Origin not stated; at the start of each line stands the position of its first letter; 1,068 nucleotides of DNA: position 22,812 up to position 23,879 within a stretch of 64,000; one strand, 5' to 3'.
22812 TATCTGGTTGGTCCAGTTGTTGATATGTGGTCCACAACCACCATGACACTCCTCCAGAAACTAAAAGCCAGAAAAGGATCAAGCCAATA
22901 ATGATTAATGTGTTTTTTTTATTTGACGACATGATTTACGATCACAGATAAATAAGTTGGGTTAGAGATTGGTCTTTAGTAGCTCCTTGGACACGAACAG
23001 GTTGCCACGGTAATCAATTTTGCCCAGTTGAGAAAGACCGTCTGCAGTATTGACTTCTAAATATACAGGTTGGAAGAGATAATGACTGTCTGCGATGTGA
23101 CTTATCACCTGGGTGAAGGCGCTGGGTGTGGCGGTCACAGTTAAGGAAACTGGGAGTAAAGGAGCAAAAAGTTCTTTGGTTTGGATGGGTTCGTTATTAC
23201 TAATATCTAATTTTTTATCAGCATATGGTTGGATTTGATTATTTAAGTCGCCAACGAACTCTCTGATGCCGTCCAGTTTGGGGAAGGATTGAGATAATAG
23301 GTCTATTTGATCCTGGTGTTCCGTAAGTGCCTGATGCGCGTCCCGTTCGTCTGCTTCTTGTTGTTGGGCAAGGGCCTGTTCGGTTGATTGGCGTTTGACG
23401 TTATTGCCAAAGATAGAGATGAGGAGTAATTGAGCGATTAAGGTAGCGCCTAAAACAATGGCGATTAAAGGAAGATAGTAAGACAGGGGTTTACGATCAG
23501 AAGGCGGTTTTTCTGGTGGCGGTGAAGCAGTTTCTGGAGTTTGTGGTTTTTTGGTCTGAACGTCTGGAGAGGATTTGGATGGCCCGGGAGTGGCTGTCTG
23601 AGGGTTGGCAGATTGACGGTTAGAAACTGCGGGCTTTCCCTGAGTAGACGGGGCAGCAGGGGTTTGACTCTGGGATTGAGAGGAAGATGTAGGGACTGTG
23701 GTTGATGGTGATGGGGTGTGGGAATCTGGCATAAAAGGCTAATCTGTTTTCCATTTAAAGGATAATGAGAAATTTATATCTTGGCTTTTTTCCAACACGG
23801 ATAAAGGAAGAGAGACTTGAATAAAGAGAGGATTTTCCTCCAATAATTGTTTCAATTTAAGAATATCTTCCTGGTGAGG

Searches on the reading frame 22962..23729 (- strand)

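Call 54: search_protein_families(library=pfam, proteins=[window:22962-23729:-], max_evalue=0.001)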
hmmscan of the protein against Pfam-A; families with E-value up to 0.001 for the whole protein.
window:22962-23729:- (255 aa): 1 family
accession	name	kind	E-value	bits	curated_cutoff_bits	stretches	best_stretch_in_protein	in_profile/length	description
PF14362.11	DUF4407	-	0.00029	20.7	31.3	1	88-152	87-153/297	Domain of unknown function (DUF4407)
